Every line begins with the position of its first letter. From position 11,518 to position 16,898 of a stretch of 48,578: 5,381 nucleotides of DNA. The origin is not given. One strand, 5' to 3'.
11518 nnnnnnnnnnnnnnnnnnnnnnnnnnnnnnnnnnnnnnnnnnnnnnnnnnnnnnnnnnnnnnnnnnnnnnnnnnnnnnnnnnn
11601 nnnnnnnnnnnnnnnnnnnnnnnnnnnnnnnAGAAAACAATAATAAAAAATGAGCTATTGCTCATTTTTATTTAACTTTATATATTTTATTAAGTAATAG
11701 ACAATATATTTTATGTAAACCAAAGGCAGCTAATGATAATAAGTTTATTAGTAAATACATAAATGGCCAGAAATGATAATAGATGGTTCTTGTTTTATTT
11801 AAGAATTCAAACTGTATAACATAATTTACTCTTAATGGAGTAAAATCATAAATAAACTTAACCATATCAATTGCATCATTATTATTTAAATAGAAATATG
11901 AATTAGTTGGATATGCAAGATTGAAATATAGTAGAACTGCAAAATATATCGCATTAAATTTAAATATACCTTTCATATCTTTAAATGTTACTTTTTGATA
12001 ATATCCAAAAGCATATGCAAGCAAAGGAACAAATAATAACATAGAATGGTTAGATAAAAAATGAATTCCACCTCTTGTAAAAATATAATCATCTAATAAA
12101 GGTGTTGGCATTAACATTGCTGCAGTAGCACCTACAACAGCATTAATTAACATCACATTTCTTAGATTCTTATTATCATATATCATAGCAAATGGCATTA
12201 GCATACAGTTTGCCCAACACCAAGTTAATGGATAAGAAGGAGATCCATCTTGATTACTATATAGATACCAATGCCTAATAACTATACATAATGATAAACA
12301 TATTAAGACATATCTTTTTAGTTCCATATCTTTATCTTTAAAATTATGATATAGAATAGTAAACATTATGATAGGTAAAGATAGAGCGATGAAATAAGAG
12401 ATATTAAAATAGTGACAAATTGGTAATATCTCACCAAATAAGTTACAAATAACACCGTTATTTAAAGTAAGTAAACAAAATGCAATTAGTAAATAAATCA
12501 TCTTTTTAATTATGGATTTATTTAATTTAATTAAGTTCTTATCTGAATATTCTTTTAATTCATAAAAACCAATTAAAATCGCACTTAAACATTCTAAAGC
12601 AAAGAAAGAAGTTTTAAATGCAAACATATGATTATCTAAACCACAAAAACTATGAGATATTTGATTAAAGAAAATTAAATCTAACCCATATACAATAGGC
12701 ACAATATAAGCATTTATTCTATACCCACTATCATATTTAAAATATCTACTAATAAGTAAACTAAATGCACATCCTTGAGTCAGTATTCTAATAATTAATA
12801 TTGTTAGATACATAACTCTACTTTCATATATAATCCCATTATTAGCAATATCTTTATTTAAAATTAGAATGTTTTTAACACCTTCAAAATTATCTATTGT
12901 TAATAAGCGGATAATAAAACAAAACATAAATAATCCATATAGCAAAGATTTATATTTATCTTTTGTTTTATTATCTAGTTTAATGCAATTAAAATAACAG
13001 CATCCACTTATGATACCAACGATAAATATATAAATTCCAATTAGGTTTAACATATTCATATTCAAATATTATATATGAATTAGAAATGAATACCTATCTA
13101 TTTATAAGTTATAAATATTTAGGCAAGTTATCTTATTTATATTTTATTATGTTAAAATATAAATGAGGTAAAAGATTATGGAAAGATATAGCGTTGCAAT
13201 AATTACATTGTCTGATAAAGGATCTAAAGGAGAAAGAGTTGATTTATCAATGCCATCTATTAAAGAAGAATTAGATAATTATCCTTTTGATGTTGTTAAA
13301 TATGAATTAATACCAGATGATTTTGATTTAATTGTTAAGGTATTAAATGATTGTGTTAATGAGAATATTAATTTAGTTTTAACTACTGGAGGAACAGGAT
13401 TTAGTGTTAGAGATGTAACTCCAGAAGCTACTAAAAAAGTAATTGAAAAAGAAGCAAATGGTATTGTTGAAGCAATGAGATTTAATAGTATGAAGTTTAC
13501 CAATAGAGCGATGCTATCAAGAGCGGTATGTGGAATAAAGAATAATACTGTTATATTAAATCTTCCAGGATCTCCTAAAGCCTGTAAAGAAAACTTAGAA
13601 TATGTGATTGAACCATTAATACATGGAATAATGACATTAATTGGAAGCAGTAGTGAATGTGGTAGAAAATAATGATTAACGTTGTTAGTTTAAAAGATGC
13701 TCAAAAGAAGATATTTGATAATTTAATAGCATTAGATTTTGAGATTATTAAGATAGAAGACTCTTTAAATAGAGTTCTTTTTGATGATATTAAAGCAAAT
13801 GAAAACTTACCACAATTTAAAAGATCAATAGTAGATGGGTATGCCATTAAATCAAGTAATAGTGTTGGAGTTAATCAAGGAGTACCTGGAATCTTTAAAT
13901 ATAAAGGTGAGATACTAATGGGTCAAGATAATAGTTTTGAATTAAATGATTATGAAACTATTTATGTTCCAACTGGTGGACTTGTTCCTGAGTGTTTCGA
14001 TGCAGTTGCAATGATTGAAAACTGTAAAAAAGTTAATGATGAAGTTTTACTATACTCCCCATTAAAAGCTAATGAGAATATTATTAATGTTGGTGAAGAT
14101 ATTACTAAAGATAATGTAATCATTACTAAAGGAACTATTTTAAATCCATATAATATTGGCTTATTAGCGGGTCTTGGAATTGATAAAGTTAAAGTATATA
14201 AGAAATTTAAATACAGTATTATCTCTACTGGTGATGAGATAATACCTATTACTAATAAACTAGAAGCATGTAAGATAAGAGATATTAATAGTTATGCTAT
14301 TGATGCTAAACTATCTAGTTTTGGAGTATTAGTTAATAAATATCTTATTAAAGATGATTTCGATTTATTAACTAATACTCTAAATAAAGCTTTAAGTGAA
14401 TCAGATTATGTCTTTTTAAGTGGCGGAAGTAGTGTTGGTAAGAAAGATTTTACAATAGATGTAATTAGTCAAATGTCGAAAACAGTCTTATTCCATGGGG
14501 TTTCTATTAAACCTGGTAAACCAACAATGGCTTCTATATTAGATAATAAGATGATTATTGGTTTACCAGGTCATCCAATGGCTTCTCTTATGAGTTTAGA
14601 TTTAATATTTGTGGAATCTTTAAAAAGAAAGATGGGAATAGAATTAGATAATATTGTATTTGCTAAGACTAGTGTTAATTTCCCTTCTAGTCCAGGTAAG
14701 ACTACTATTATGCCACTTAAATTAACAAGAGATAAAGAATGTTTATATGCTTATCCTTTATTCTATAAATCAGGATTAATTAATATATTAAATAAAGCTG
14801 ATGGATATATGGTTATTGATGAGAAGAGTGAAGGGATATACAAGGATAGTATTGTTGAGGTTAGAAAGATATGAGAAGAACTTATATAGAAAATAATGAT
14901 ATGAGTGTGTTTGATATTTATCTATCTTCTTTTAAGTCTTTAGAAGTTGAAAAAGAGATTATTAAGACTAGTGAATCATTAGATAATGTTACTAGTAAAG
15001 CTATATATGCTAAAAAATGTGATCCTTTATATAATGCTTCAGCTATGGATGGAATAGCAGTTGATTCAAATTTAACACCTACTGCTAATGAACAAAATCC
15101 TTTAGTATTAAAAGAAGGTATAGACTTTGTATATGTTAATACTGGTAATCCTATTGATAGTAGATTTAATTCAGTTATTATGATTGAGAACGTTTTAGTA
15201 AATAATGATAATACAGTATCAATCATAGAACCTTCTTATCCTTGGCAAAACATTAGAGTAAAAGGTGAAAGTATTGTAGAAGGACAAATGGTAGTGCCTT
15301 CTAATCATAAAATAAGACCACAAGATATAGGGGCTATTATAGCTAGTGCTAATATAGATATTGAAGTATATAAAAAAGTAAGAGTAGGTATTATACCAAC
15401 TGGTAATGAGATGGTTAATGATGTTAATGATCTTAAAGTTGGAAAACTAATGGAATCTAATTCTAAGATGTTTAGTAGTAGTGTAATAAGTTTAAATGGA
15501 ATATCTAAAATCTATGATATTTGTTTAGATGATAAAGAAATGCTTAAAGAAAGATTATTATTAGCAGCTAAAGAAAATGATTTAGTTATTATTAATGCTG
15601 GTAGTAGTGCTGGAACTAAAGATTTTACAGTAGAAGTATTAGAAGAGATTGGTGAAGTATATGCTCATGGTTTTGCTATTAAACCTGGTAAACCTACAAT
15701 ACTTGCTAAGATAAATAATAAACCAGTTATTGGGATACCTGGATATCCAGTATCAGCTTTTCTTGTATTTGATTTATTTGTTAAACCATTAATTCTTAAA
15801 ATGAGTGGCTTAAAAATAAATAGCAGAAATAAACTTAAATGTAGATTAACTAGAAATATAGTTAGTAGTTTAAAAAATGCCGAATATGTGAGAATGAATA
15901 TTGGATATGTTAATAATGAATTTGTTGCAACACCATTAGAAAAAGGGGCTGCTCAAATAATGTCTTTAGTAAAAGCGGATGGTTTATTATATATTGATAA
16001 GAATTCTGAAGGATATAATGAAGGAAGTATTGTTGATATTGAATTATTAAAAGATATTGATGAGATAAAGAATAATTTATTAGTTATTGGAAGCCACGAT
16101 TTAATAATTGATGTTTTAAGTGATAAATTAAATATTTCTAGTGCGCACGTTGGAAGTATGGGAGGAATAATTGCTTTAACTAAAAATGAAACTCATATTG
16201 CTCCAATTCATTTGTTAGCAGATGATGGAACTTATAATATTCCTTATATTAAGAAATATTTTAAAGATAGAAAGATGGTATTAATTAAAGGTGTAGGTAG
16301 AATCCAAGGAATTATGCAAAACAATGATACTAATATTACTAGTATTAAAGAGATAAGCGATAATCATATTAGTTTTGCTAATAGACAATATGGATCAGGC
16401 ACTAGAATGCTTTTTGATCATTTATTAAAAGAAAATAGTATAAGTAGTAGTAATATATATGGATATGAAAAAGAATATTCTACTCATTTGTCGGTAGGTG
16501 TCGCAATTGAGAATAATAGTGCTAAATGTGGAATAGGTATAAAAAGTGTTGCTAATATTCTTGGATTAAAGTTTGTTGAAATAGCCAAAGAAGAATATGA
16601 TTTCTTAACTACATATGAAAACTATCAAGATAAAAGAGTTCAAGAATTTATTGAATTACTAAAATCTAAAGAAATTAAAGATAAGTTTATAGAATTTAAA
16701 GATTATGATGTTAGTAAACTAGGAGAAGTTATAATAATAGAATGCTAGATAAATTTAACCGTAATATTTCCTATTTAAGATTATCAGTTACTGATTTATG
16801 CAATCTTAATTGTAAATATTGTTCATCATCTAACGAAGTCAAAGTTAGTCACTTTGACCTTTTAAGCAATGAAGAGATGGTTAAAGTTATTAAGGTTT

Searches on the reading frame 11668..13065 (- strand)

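Call 62: search_protein_families(library=pfam, proteins=[window:11668-13065:-], max_evalue=0.000001)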
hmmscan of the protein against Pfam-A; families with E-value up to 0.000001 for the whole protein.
window:11668-13065:- (465 aa): 1 family
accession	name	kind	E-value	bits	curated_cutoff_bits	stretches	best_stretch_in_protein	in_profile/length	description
PF14808.11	TMEM164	-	4.4e-13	49.7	25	1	223-448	10-213/217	TMEM164 family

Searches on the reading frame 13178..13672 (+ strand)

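Call 41: search_protein_families(library=pfam, proteins=[window:13178-13672:+], max_evalue=0.00001)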
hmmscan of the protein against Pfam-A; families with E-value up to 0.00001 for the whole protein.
window:13178-13672:+ (164 aa): 1 family
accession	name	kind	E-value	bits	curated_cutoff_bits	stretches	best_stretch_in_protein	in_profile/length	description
PF00994.29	MoCF_biosynth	-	3e-31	108.5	26.6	1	7-149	1-143/144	Probable molybdopterin binding domain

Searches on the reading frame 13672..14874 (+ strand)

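Call 41: search_protein_families(library=pfam, proteins=[window:13672-14874:+], max_evalue=0.00001)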
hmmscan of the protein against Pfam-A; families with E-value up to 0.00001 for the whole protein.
window:13672-14874:+ (400 aa): 3 families
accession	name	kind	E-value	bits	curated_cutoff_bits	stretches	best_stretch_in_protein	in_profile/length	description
PF03453.22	MoeA_N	-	2.6e-35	121.9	30.8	1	5-169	1-160/160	MoeA N-terminal region (domain I and II)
PF00994.29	MoCF_biosynth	-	8e-25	87.7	26.6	1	183-318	2-143/144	Probable molybdopterin binding domain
PF03454.20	MoeA_C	-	1.5e-10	41.6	22.1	1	331-397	2-69/72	MoeA C-terminal region (domain IV)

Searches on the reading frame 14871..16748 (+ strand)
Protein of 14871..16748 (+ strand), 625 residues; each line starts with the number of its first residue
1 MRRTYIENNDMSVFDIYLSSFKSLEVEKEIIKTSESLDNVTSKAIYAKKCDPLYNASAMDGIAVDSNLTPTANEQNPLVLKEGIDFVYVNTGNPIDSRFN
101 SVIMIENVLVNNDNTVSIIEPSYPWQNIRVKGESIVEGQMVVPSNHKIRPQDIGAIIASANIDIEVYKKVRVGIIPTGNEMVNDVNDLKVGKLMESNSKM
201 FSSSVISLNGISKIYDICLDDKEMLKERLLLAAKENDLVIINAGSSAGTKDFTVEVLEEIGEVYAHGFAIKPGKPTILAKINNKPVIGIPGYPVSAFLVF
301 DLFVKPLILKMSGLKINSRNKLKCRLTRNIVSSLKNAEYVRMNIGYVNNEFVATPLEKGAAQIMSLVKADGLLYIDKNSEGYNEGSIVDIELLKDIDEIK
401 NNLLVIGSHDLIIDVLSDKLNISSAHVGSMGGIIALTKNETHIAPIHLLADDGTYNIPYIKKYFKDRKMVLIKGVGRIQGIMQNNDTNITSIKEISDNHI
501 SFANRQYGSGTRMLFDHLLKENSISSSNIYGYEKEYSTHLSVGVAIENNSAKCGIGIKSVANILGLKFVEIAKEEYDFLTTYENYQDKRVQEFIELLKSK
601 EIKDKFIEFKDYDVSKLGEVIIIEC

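Call 41: search_protein_families(library=pfam, proteins=[window:14871-16748:+], max_evalue=0.00001)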
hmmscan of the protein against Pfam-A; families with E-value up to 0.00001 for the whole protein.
window:14871-16748:+ (625 aa): 4 families
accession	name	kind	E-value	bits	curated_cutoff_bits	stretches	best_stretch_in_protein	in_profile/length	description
PF12727.12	PBP_like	-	2.8e-59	200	27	1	419-598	10-193/193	PBP superfamily domain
PF03453.22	MoeA_N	-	2.5e-25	89.5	30.8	1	24-158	16-158/160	MoeA N-terminal region (domain I and II)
PF00994.29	MoCF_biosynth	-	2.4e-22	79.6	26.6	1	173-309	1-143/144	Probable molybdopterin binding domain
PF03454.20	MoeA_C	-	4.4e-12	46.5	22.1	1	324-393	2-72/72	MoeA C-terminal region (domain IV)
